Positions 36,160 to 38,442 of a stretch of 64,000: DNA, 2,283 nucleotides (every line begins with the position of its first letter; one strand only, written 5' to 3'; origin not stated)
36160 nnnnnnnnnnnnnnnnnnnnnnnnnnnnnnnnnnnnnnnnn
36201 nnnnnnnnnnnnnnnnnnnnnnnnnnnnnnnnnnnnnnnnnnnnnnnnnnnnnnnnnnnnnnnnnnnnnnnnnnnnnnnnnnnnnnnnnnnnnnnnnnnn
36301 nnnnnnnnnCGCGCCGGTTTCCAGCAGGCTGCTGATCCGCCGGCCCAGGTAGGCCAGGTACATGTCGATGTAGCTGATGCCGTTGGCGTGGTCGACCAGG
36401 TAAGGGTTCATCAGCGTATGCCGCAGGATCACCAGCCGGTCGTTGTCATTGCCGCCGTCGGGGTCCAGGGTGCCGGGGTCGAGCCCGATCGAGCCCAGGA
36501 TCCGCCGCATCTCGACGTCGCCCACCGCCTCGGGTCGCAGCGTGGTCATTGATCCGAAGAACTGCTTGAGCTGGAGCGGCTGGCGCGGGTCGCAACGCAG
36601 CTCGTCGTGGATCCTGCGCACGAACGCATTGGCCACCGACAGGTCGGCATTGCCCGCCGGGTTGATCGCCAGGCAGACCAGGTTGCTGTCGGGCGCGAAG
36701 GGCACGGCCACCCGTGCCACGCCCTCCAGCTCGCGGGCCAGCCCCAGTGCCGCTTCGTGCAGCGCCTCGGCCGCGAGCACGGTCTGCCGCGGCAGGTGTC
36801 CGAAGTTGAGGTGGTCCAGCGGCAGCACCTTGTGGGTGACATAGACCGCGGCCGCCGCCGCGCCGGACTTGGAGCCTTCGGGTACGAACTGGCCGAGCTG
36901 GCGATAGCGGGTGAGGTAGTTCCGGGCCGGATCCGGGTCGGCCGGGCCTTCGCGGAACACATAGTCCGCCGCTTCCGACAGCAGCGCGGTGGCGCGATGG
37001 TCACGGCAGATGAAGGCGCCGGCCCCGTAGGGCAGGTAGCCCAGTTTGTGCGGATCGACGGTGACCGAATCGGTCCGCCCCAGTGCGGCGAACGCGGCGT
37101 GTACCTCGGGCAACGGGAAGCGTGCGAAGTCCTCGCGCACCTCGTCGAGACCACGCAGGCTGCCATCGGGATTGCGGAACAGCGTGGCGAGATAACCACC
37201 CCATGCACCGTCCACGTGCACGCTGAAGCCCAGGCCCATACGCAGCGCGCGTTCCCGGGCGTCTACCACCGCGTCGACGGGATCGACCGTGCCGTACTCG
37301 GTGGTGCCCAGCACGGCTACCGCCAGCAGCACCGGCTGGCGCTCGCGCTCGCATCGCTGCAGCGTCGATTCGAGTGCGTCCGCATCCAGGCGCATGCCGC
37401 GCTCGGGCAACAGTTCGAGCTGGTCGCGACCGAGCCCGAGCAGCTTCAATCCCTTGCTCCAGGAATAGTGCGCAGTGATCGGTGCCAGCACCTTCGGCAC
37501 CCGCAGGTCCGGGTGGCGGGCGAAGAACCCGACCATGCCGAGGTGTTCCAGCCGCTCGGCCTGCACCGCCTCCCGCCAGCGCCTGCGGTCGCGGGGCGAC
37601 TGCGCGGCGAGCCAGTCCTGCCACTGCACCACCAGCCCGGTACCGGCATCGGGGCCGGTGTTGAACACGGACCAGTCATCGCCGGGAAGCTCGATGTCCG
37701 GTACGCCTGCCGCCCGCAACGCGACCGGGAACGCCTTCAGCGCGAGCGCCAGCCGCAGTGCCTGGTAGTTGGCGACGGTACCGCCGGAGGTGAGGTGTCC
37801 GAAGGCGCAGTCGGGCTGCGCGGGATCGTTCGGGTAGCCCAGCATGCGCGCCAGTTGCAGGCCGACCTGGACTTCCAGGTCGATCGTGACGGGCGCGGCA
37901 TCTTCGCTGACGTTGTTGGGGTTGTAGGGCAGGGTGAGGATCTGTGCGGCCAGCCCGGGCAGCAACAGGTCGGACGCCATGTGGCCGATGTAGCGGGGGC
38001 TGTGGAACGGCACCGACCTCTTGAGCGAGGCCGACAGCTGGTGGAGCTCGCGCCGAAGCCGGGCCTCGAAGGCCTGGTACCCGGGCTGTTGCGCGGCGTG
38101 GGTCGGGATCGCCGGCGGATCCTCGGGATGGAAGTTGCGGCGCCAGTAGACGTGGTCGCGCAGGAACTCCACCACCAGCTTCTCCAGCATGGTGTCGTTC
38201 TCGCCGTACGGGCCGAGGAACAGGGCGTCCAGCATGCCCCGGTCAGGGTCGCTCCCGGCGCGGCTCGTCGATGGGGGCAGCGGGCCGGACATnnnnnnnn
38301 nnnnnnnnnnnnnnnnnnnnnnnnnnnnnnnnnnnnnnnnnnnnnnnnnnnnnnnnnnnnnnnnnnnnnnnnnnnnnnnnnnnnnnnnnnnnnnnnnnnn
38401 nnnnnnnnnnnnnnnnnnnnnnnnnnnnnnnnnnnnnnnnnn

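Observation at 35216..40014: nnrS operon extended by SirB2-like, group II PLP decarboxylase and cysteine-synthase-family genes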

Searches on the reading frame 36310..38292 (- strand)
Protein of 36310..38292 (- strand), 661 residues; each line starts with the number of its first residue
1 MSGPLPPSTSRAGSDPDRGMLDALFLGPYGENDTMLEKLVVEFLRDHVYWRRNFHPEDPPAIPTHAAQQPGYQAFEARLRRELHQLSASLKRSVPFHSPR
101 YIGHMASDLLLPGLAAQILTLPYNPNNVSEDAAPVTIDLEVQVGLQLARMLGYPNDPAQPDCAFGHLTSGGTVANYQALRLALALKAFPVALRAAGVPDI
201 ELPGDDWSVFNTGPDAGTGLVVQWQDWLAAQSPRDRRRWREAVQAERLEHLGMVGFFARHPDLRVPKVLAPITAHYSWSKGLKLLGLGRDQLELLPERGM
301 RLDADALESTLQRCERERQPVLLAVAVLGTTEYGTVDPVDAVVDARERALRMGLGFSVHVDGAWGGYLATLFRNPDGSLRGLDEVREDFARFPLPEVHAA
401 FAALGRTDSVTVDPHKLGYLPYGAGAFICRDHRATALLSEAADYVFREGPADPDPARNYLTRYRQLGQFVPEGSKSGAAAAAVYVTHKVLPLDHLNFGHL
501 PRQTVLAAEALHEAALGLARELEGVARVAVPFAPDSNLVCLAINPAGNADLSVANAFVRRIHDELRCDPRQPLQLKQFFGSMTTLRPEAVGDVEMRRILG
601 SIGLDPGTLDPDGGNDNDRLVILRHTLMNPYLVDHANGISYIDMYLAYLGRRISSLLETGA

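Call 6: search_protein_families(library=pfam, proteins=[window:36310-38292:-])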
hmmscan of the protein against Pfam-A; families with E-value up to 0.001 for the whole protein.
window:36310-38292:- (661 aa): 2 families
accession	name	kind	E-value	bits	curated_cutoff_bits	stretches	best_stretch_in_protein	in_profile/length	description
PF00282.25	Pyridoxal_deC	-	3.5e-20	72.5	27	2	273-384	153-256/375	Pyridoxal-dependent decarboxylase conserved domain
PF21391.3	tyr_de_CO2_C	-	1.1e-06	29.1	27.2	1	528-641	23-129/141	Tyrosine decarboxylase, C-terminal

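Call 7: search_protein_families(library=ncbifam, proteins=[window:36310-38292:-])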
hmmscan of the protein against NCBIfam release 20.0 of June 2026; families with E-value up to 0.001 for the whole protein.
window:36310-38292:- (661 aa): 6 families
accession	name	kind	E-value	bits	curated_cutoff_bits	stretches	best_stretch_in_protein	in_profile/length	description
TIGR03811.1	tyr_de_CO2_Ent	equivalog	3e-86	290.2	905.3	1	21-642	4-593/608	tyrosine decarboxylase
TIGR03799.1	NOD_PanD_pyr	equivalog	1.2e-29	103.1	606.1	3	270-375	214-313/522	pyridoxal-dependent aspartate 1-decarboxylase PanP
TIGR03812.1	tyr_de_CO2_Arch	equivalog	2.9e-20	72.4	299.4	1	264-445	106-256/375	tyrosine decarboxylase MfnA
NF052646.1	DABADecarRhbB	equivalog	3e-19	68.9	900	1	272-384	193-299/491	L-2,4-diaminobutyrate decarboxylase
NF002748.0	PRK02769.1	equivalog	5.1e-07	28.7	305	1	273-375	118-215/382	histidine decarboxylase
TIGR01788.1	Glu-decarb-GAD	equivalog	2.3e-05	23.3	380.4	1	324-434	190-279/431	glutamate decarboxylase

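Call 9: find_homologous_proteins(query=window:36310-38292:-)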
Query window:36310-38292:- (661 aa): 2383 proteins with E <= 0.001 among 8000 candidates; the best 120 are listed.
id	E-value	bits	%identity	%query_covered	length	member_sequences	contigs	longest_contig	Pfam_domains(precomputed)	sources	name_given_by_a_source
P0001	0.0e+0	1400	94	99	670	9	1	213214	PF00282.26,PF21391.4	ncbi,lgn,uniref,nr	ncbi:pyridoxal phosphate-dependent decarboxylase family protein [Novilysobacter spongiicola]|uniref:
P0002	0.0e+0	1326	88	100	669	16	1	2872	PF00282.26,PF21391.4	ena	-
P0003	0.0e+0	1251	86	97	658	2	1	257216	PF00282.26,PF21391.4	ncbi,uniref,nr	ncbi:pyridoxal-dependent decarboxylase [Luteimonas sp. RD2P54]|uniref:Pyridoxal-dependent decarboxyl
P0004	0.0e+0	1227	83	99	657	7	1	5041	PF00282.26,PF21391.4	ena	-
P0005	0.0e+0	1218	83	99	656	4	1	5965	PF00282.26,PF21391.4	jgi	jgi:glutamate/tyrosine decarboxylase-like PLP-dependent enzyme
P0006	0.0e+0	1213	83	97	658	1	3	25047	PF00282.26,PF21391.4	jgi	jgi:glutamate/tyrosine decarboxylase-like PLP-dependent enzyme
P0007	0.0e+0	1208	83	98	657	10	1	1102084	PF00282.26,PF21391.4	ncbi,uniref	ncbi:pyridoxal-dependent decarboxylase [Lysobacter sp. F60174L2]|uniref:pyridoxal-dependent decarbox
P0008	0.0e+0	1202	83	97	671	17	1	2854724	PF00282.26,PF21391.4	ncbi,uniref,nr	ncbi:pyridoxal-dependent decarboxylase [Lysobacter sp. H21R4]|uniref:pyridoxal phosphate-dependent d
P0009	0.0e+0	1202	83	99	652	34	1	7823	PF00282.26,PF21391.4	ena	-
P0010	0.0e+0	1194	82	98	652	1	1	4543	PF00282.26,PF21391.4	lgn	-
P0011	0.0e+0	1191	81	98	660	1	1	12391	PF00282.26,PF21391.4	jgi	jgi:glutamate/tyrosine decarboxylase-like PLP-dependent enzyme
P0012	0.0e+0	1188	81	99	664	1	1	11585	PF00282.26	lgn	-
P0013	0.0e+0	1188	82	97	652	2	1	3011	PF00282.26,PF21391.4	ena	-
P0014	0.0e+0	1176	80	99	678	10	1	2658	PF00282.26,PF21391.4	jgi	jgi:glutamate/tyrosine decarboxylase-like PLP-dependent enzyme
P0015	0.0e+0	1176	79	99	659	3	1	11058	PF00282.26,PF21391.4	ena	-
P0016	0.0e+0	1167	81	98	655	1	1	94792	PF00282.26,PF21391.4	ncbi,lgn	-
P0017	0.0e+0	1166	79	99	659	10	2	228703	PF00282.26,PF21391.4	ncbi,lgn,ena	-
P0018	0.0e+0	1156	80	96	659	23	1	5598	PF00282.26,PF21391.4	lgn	-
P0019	0.0e+0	1156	78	98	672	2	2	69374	PF00282.26,PF21391.4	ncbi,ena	-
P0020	0.0e+0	1152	77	99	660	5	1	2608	PF00282.26,PF21391.4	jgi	jgi:glutamate/tyrosine decarboxylase-like PLP-dependent enzyme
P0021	0.0e+0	1145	77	99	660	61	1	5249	PF00282.26,PF21391.4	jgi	jgi:glutamate/tyrosine decarboxylase-like PLP-dependent enzyme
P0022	0.0e+0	1142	77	98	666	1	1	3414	PF00282.26,PF21391.4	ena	-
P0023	0.0e+0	1139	77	98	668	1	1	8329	PF00282.26,PF21391.4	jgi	jgi:glutamate/tyrosine decarboxylase-like PLP-dependent enzyme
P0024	0.0e+0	1137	77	98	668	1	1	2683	PF00282.26,PF21391.4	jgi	jgi:glutamate/tyrosine decarboxylase-like PLP-dependent enzyme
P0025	0.0e+0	1134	79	96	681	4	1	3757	PF00282.26,PF21391.4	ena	-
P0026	0.0e+0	1130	77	98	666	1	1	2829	PF00282.26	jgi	jgi:glutamate/tyrosine decarboxylase-like PLP-dependent enzyme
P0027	0.0e+0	1130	79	97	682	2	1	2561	PF00282.26,PF21391.4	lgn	-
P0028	0.0e+0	1127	78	99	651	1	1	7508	PF00282.26,PF21391.4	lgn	-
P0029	0.0e+0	1126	77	97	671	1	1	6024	PF00282.26,PF21391.4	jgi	jgi:glutamate/tyrosine decarboxylase-like PLP-dependent enzyme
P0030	0.0e+0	1123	77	97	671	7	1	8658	PF00282.26,PF21391.4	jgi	jgi:glutamate/tyrosine decarboxylase-like PLP-dependent enzyme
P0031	0.0e+0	1123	76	99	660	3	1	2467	PF00282.26,PF21391.4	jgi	jgi:glutamate/tyrosine decarboxylase-like PLP-dependent enzyme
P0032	0.0e+0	1123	77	97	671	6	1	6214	PF00282.26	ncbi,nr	ncbi:MAG TPA: pyridoxal-dependent decarboxylase [Luteimonas sp.]|nr:pyridoxal-dependent decarboxylas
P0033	0.0e+0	1120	77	97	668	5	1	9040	PF00282.26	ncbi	-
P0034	0.0e+0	1119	77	97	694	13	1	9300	PF00282.26,PF21391.4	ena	-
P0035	0.0e+0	1118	76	98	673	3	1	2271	PF00282.26,PF21391.4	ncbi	-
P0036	0.0e+0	1115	77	96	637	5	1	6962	PF00282.26,PF21391.4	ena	-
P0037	0.0e+0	1114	77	97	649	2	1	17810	PF00282.26,PF21391.4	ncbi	ncbi:MAG: pyridoxal-dependent decarboxylase [Luteimonas sp.]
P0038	0.0e+0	1111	77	97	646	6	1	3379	PF00282.26,PF21391.4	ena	-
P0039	0.0e+0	1105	75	98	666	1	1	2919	PF00282.26,PF21391.4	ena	-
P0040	0.0e+0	1105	75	98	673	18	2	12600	PF00282.26,PF21391.4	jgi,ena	-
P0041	0.0e+0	1105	77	97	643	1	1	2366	PF00282.26,PF21391.4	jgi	jgi:glutamate/tyrosine decarboxylase-like PLP-dependent enzyme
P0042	0.0e+0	1104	74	99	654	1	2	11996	PF00282.26,PF21391.4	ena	-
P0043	0.0e+0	1103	74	99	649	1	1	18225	PF00282.26,PF21391.4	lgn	-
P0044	0.0e+0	1102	75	98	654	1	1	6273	PF00282.26,PF21391.4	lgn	-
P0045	0.0e+0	1101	77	96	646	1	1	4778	PF00282.26,PF21391.4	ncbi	-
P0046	0.0e+0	1101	76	97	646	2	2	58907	PF00282.26,PF21391.4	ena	-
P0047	0.0e+0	1099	76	97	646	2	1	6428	PF00282.26,PF21391.4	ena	-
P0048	0.0e+0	1099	76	97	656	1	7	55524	PF00282.26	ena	-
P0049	0.0e+0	1099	73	99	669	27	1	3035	PF00282.26,PF21391.4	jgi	jgi:glutamate/tyrosine decarboxylase-like PLP-dependent enzyme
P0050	0.0e+0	1098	74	99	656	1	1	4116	PF00282.26,PF21391.4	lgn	-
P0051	0.0e+0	1098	75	97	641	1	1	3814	PF00282.26,PF21391.4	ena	-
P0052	0.0e+0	1097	75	98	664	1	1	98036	PF00282.26,PF21391.4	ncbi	-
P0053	0.0e+0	1096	76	97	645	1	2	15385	PF00282.26,PF21391.4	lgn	-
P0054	0.0e+0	1096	76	97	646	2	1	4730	PF00282.26,PF21391.4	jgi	jgi:glutamate/tyrosine decarboxylase-like PLP-dependent enzyme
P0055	0.0e+0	1095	75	97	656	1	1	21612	PF00282.26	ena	-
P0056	0.0e+0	1095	74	99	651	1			PF00282.26,PF21391.4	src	-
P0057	0.0e+0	1095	74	99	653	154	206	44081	PF00282.26,PF21391.4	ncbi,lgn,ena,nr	ncbi:MAG: pyridoxal-dependent decarboxylase [Pseudoxanthomonas sp.]|nr:pyridoxal-dependent decarboxy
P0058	0.0e+0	1093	75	97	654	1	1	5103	PF00282.26,PF21391.4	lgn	-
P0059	0.0e+0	1093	76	96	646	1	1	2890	PF00282.26,PF21391.4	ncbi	-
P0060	0.0e+0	1093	74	99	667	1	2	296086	PF00282.26,PF21391.4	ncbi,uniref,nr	ncbi:pyridoxal phosphate-dependent decarboxylase family protein [Cognatiluteimonas weifangensis]|uni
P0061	0.0e+0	1092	76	97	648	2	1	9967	PF00282.26,PF21391.4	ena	-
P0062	0.0e+0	1092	76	97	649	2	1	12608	PF00282.26,PF21391.4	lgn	-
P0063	0.0e+0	1092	76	97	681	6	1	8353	PF00282.26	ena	-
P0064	0.0e+0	1092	76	97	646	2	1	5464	PF00282.26,PF21391.4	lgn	-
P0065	0.0e+0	1092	74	97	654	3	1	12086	PF00282.26,PF21391.4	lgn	-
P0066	0.0e+0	1091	73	100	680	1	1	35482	PF00282.26,PF21391.4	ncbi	-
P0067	0.0e+0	1091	74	98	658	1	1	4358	PF00282.26,PF21391.4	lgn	-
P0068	0.0e+0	1091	74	99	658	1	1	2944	PF00282.26,PF21391.4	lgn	-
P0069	0.0e+0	1091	74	99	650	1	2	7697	PF00282.26,PF21391.4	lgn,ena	-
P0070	0.0e+0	1090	74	96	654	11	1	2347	PF00282.26,PF21391.4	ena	-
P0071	0.0e+0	1090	75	97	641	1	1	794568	PF00282.26,PF21391.4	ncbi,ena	-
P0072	0.0e+0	1090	73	99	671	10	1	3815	PF00282.26,PF21391.4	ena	-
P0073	0.0e+0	1090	74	97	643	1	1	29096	PF00282.26,PF21391.4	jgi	jgi:glutamate/tyrosine decarboxylase-like PLP-dependent enzyme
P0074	0.0e+0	1089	74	99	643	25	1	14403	PF00282.26,PF21391.4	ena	-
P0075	0.0e+0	1089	75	97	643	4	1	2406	PF00282.26,PF21391.4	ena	-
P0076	0.0e+0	1088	75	97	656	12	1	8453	PF00282.26,PF21391.4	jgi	jgi:glutamate/tyrosine decarboxylase-like PLP-dependent enzyme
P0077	0.0e+0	1088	74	96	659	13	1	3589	PF00282.26,PF21391.4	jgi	jgi:glutamate/tyrosine decarboxylase-like PLP-dependent enzyme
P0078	0.0e+0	1087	75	97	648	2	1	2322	PF00282.26,PF21391.4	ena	-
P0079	0.0e+0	1087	76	97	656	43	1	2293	PF00282.26,PF21391.4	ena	-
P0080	0.0e+0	1086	75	97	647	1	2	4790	PF00282.26,PF21391.4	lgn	-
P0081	0.0e+0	1086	74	98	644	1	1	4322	PF00282.26,PF21391.4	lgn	-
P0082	0.0e+0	1085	75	98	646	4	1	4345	PF00282.26,PF21391.4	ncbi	-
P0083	0.0e+0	1085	74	98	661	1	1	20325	PF00282.26,PF21391.4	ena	-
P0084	0.0e+0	1085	73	98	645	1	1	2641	PF00282.26,PF21391.4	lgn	-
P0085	0.0e+0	1085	74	98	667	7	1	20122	PF00282.26,PF21391.4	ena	-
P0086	0.0e+0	1085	75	97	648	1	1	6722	PF00282.26,PF21391.4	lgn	-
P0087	0.0e+0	1084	75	98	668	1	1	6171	PF00282.26,PF21391.4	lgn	-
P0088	0.0e+0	1084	74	99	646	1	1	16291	PF00282.26,PF21391.4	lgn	-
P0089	0.0e+0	1084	74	96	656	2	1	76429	PF00282.26,PF21391.4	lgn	-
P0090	0.0e+0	1084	75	98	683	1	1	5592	PF00282.26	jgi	jgi:glutamate/tyrosine decarboxylase-like PLP-dependent enzyme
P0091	0.0e+0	1084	75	97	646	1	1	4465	PF00282.26,PF21391.4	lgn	-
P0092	0.0e+0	1082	75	96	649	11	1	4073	PF00282.26,PF21391.4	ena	-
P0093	0.0e+0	1082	74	97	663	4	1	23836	PF00282.26,PF21391.4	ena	-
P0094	0.0e+0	1082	75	97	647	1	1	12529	PF00282.26,PF21391.4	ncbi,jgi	-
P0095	0.0e+0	1082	75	96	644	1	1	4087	PF00282.26,PF21391.4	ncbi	-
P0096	0.0e+0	1081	73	99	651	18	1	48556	PF00282.26,PF21391.4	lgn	-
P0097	0.0e+0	1081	75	98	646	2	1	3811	PF00282.26,PF21391.4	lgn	-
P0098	0.0e+0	1081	75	97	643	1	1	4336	PF00282.26,PF21391.4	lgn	-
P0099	0.0e+0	1081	73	98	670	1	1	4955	PF00282.26,PF21391.4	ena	-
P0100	0.0e+0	1081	73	98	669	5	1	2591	PF00282.26,PF21391.4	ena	-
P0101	0.0e+0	1081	74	98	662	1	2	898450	PF00282.26,PF21391.4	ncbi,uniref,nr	ncbi:pyridoxal-dependent decarboxylase [Luteimonas composti]|uniref:Pyridoxal-dependent decarboxylas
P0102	0.0e+0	1081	75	98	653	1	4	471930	PF00282.26,PF21391.4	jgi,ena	-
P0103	0.0e+0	1081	76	95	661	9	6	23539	PF00282.26,PF21391.4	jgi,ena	-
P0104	0.0e+0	1080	75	96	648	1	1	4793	PF00282.26,PF21391.4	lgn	-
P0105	0.0e+0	1080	74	98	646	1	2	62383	PF00282.26,PF21391.4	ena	-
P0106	0.0e+0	1079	75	97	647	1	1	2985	PF00282.26,PF21391.4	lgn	-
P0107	0.0e+0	1078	75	97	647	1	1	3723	PF00282.26,PF21391.4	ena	-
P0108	0.0e+0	1078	74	97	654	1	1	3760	PF00282.26,PF21391.4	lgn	-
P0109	0.0e+0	1078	74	98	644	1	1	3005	PF00282.26,PF21391.4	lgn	-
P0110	0.0e+0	1078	76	96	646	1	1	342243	PF00282.26,PF21391.4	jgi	jgi:glutamate/tyrosine decarboxylase-like PLP-dependent enzyme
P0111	0.0e+0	1078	75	97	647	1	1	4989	PF00282.26,PF21391.4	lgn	-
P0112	0.0e+0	1078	75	97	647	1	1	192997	PF00282.26,PF21391.4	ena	-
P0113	0.0e+0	1077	75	97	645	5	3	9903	PF00282.26,PF21391.4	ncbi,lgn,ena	-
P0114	0.0e+0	1077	75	98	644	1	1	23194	PF00282.26,PF21391.4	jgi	jgi:glutamate/tyrosine decarboxylase-like PLP-dependent enzyme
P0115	0.0e+0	1077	74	97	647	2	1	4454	PF00282.26,PF21391.4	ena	-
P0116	0.0e+0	1077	73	99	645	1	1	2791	PF00282.26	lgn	-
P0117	0.0e+0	1077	76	97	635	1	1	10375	PF00282.26,PF21391.4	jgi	jgi:glutamate/tyrosine decarboxylase-like PLP-dependent enzyme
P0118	0.0e+0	1077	73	99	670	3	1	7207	PF00282.26,PF21391.4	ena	-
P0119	0.0e+0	1077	75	96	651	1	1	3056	PF00282.26,PF21391.4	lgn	-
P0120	0.0e+0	1077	75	97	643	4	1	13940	PF00282.26,PF21391.4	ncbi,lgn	ncbi:MAG: pyridoxal-dependent decarboxylase [Dokdonella sp.]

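Call 11: find_encoding_contigs(protein=P0001, flank=10000, max_places=3)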
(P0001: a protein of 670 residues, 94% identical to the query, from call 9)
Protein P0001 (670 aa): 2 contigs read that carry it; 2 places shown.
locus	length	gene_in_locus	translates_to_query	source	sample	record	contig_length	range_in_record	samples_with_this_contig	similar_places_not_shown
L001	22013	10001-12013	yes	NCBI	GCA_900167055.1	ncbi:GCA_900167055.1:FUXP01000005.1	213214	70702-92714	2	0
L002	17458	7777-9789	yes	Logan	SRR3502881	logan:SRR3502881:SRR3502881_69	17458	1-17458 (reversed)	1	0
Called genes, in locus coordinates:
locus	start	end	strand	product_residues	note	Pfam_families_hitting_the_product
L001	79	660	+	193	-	PF13548:DUF4126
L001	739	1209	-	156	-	PF00210:Ferritin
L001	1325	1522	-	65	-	PF04324:Fer2_BFD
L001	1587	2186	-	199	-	PF00293:NUDIX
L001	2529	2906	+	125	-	PF07100:ASRT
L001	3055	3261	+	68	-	-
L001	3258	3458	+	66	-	-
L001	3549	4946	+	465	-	PF04055:Radical_SAM, PF06969:HemN_C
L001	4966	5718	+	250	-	PF00027:cNMP_binding, PF13545:HTH_Crp_2, PF00325:Crp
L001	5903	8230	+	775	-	PF22085:NorB_cytochrome_c-like, PF00115:COX1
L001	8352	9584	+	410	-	PF05940:NnrS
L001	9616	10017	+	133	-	PF04247:SirB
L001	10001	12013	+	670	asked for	PF00282:Pyridoxal_deC, PF21391:tyr_de_CO2_C (weak)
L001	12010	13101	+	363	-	PF00291:PALP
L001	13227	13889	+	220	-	PF09938:DUF2170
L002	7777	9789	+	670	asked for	PF00282:Pyridoxal_deC, PF21391:tyr_de_CO2_C (weak)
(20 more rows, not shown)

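Call 12: find_encoding_contigs(protein=P0120, flank=10000, max_places=3)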
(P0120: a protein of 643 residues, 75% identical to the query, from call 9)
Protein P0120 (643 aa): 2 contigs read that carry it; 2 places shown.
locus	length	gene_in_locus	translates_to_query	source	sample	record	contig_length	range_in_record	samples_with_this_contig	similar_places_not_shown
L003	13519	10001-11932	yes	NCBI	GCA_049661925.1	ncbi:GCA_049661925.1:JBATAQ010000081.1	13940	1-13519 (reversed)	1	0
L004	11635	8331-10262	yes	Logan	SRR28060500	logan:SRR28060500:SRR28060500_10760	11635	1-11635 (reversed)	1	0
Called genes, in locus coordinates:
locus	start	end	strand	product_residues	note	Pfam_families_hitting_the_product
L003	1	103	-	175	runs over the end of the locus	PF01207:Dus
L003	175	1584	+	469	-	PF04055:Radical_SAM, PF06969:HemN_C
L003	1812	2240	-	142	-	PF00571:CBS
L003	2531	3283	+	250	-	PF00027:cNMP_binding, PF13545:HTH_Crp_2, PF00325:Crp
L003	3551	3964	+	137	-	PF11162:DUF2946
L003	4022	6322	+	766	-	PF07715:Plug, PF00593:TonB_dep_Rec_b-barrel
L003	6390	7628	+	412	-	PF05940:NnrS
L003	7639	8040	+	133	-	PF04247:SirB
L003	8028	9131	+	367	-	PF00291:PALP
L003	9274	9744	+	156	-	-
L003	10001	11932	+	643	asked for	PF00282:Pyridoxal_deC (weak), PF21391:tyr_de_CO2_C (weak)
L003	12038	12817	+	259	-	PF01791:DeoC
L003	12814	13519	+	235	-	PF01048:PNP_UDP_1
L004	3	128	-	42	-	?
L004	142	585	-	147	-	PF00571:CBS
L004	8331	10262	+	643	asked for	PF00282:Pyridoxal_deC (weak), PF21391:tyr_de_CO2_C (weak)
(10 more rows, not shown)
